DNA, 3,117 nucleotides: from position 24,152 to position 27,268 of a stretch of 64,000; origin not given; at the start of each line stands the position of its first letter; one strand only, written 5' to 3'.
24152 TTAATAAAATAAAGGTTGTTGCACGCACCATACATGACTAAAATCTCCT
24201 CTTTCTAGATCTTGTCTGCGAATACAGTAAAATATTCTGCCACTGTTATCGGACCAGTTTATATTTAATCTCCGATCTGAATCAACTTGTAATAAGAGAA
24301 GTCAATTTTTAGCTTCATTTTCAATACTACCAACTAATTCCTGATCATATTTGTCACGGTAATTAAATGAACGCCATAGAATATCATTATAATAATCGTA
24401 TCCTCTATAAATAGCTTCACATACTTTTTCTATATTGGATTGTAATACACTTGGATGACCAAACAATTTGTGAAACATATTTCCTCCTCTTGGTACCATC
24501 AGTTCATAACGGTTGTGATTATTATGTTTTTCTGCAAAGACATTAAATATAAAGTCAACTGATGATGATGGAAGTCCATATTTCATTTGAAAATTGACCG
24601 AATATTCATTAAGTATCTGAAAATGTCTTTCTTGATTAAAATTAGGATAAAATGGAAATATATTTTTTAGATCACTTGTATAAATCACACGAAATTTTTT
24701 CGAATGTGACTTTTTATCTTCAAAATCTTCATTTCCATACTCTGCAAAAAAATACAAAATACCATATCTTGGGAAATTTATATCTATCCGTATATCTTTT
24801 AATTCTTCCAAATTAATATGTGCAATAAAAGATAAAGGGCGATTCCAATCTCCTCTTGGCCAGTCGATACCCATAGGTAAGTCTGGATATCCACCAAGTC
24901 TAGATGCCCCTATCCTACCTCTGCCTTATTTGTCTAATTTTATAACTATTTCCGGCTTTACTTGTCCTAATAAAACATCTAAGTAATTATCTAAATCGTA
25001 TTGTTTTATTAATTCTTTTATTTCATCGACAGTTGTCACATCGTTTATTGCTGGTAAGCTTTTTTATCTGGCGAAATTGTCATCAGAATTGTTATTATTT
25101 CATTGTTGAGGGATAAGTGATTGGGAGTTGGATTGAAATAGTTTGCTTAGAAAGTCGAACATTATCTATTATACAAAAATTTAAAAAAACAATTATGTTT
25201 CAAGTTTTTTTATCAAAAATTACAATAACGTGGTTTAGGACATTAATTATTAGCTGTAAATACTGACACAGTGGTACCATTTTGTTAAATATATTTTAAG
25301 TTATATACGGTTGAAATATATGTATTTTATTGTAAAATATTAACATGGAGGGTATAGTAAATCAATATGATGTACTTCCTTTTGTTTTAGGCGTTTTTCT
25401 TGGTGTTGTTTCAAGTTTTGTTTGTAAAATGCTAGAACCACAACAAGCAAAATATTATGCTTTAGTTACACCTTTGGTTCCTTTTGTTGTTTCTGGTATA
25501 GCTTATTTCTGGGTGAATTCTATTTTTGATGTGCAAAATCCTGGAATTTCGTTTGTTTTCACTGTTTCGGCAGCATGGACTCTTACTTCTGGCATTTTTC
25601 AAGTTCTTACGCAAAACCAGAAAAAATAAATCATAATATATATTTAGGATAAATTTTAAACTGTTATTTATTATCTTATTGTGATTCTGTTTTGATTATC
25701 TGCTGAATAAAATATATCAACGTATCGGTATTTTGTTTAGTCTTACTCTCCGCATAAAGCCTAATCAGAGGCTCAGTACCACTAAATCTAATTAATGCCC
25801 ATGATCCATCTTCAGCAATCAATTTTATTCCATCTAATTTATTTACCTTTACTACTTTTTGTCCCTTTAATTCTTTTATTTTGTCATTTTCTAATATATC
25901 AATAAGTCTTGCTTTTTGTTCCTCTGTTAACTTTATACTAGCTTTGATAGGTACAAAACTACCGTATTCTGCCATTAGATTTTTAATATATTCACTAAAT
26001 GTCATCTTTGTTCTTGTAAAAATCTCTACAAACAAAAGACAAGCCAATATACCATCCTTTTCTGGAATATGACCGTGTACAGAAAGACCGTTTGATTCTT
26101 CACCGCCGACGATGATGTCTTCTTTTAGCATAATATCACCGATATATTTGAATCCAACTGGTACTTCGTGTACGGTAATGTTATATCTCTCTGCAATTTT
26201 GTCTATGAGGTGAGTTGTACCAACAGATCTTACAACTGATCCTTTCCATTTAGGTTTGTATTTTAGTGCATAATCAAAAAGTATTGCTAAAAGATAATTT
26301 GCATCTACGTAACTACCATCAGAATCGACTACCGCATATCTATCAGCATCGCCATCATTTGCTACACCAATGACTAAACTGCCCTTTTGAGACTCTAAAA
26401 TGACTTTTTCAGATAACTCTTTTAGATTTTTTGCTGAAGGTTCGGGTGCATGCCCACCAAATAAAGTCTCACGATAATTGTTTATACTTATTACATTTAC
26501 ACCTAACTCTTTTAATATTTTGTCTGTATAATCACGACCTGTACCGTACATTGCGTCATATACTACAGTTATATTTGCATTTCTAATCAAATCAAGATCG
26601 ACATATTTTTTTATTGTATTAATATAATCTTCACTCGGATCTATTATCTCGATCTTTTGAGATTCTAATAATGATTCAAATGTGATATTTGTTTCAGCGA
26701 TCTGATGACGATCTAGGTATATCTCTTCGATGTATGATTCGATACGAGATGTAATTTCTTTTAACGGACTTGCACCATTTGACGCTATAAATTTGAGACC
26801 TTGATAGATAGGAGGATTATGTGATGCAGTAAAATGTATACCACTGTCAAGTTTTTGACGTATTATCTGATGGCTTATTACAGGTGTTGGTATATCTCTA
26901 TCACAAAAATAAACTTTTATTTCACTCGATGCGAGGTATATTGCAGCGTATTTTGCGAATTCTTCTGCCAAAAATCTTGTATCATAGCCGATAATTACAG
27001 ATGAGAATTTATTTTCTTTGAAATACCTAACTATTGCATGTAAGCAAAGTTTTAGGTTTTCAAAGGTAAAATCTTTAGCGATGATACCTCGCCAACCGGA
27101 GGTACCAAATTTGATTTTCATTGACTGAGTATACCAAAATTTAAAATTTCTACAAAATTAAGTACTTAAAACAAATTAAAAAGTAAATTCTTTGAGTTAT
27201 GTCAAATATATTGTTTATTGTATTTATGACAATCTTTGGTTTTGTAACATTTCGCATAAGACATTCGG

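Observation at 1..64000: Window-wide pseudogenisation biased toward in-frame stop codons; accessory genes are hit and housekeeping genes are intact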

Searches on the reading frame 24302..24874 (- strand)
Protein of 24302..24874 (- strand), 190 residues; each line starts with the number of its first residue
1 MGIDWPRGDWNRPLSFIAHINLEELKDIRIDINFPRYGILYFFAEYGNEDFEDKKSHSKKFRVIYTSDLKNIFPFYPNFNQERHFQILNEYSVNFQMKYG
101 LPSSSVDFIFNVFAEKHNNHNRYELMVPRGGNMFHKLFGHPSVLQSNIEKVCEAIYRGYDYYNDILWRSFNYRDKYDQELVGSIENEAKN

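Call 39: find_encoding_contigs(protein=window:24302-24874:-, flank=3000, max_places=10)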
Protein window:24302-24874:- (190 aa): 1 contig read that carries it; 1 place shown.
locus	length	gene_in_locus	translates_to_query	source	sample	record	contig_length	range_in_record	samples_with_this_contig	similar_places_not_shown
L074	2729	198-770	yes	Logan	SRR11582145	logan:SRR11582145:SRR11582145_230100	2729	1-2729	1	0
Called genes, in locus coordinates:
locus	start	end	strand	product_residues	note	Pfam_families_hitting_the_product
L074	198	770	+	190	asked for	PF09234:DUF1963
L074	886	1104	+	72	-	-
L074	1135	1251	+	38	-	-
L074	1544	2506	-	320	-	PF00106:adh_short (weak), PF01073:3Beta_HSD, PF01370:Epimerase, PF02719:Polysacc_synt_2 (weak), PF04321:RmlD_sub_bind, PF07993:NAD_binding_4 (weak), PF16363:GDP_Man_Dehyd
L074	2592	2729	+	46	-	?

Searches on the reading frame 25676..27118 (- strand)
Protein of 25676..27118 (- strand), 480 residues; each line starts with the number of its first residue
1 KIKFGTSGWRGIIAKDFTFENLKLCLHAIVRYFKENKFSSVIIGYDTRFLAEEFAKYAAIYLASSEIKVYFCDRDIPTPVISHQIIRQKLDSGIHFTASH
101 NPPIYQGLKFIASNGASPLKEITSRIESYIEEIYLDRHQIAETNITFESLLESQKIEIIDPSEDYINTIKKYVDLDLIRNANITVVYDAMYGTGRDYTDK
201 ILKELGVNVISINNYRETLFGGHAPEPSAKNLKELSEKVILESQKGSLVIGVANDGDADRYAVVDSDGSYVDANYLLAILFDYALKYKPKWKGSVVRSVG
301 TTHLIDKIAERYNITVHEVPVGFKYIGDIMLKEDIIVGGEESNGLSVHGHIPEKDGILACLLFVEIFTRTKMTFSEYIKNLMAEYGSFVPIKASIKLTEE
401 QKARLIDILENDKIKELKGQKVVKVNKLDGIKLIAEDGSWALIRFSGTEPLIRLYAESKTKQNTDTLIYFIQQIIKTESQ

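Call 26: find_homologous_proteins(query=window:25676-27118:-, max_evalue=1e-50)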
Query window:25676-27118:- (480 aa): 8000 proteins with E <= 1e-50 among 8000 candidates; the best 120 are listed.
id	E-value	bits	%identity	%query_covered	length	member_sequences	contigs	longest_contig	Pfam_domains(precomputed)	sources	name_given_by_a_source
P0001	0.0e+0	1062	100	100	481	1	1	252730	PF02878.23,PF00408.27,PF02879.23,PF02880.23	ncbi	-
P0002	7.8e-277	936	87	99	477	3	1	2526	PF02878.23,PF00408.27,PF02879.23,PF02880.23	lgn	-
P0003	3.1e-262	888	82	99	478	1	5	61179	PF02878.23,PF00408.27,PF02879.23,PF02880.23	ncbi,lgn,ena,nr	ncbi:MAG: phosphoglucomutase/phosphomannomutase family protein [Candidatus Dojkabacteria bacterium]|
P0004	9.8e-177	606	57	99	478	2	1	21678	PF02878.23,PF00408.27,PF02879.23,PF02880.23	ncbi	-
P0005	2.9e-176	605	56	99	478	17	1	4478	PF02878.23,PF00408.27,PF02879.23,PF02880.23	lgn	-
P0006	4.4e-176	604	57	99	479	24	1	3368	PF02878.23,PF00408.27,PF02879.23,PF02880.23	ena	-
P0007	4.9e-174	598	56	99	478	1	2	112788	PF02878.23,PF00408.27,PF02879.23,PF02880.23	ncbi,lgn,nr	ncbi:MAG: phosphoglucomutase/phosphomannomutase family protein [Chloroherpetonaceae bacterium]|nr:ph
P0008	5.9e-173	594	55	99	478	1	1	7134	PF02878.23,PF00408.27,PF02879.23,PF02880.23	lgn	-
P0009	8.4e-173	594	56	99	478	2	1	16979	PF02878.23,PF00408.27,PF02879.23,PF02880.23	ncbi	-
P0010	3.7e-172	591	55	99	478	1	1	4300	PF02878.23,PF00408.27,PF02879.23,PF02880.23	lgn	-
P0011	3.6e-170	585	55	99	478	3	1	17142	PF02878.23,PF00408.27,PF02879.23,PF02880.23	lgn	-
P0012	1.6e-169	583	56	99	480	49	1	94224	PF02878.23,PF00408.27,PF02879.23,PF02880.23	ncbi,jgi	jgi:phosphoglucomutase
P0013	5.2e-169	581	56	99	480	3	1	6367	PF02878.23,PF00408.27,PF02879.23,PF02880.23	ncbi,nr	ncbi:MAG: phosphoglucomutase/phosphomannomutase family protein [Chlorobiales bacterium]|nr:phosphogl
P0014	4.0e-167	575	55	99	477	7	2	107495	PF02878.23,PF00408.27,PF02879.23,PF02880.23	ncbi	-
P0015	1.5e-165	570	53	99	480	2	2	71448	PF02878.23,PF00408.27,PF02879.23,PF02880.23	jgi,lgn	-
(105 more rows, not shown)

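Call 27: find_encoding_contigs(protein=P0001, flank=10000, max_places=4)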
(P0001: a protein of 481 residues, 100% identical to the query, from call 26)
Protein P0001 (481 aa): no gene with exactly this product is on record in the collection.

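Call 28: find_encoding_contigs(protein=P0003, flank=10000, max_places=6)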
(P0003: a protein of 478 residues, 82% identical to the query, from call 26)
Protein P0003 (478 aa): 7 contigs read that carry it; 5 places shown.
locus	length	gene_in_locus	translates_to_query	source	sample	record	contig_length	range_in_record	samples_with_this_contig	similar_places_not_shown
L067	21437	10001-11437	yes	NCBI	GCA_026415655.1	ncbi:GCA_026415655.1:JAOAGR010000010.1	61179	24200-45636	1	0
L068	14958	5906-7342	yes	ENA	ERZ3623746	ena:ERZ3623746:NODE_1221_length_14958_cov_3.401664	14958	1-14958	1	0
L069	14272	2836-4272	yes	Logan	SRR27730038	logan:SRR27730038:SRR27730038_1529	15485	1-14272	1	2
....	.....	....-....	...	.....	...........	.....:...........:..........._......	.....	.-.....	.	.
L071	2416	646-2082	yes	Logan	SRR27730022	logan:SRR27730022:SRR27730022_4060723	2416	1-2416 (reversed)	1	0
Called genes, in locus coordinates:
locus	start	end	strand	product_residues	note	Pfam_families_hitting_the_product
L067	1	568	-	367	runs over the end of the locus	PF01207:Dus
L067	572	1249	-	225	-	PF00574:CLP_protease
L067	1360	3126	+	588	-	PF03485:Arg_tRNA_synt_N (weak), PF00750:tRNA-synt_1d, PF05746:DALR_1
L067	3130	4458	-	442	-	PF01098:FTSW_RODA_SPOVE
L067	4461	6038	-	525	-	PF01676:Metalloenzyme, PF06415:iPGM_N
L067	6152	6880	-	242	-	PF01145:Band_7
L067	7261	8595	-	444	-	PF14821:Thr_synth_N, PF00291:PALP, PF24857:THR4_C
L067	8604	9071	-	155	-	PF01202:SKI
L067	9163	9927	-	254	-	-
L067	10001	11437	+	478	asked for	PF02878:PGM_PMM_I, PF02879:PGM_PMM_II, PF02880:PGM_PMM_III, PF00408:PGM_PMM_IV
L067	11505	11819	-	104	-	-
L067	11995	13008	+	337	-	PF09234:DUF1963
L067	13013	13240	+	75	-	PF13376:OmdA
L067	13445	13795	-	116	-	-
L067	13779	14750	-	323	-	PF00106:adh_short (weak), PF01073:3Beta_HSD, PF01370:Epimerase, PF02719:Polysacc_synt_2 (weak), PF04321:RmlD_sub_bind, PF07993:NAD_binding_4 (faint), PF16363:GDP_Man_Dehyd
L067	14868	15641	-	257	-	PF00565:SNase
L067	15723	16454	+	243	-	PF07722:Peptidase_C26, PF00117:GATase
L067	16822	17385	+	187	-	PF06414:Zeta_toxin (weak), PF20720:nSTAND3 (faint), PF13671:AAA_33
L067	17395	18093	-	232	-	-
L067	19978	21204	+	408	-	PF01420:Methylase_S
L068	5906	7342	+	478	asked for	PF02878:PGM_PMM_I, PF02879:PGM_PMM_II, PF02880:PGM_PMM_III, PF00408:PGM_PMM_IV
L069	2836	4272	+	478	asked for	PF02878:PGM_PMM_I, PF02879:PGM_PMM_II, PF02880:PGM_PMM_III, PF00408:PGM_PMM_IV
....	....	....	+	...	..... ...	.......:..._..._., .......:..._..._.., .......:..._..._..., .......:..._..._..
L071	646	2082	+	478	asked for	PF02878:PGM_PMM_I, PF02879:PGM_PMM_II, PF02880:PGM_PMM_III, PF00408:PGM_PMM_IV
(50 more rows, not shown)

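Call 34: find_encoding_contigs(protein=P0002, flank=10000, max_places=6)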
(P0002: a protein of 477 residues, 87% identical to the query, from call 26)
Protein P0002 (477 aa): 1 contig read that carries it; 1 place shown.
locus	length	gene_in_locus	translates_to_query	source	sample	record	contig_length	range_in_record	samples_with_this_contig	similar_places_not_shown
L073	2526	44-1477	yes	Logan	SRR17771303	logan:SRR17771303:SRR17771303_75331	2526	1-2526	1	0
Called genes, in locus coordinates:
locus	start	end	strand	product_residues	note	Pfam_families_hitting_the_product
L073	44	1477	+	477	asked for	PF02878:PGM_PMM_I, PF02879:PGM_PMM_II, PF02880:PGM_PMM_III, PF00408:PGM_PMM_IV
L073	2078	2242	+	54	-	-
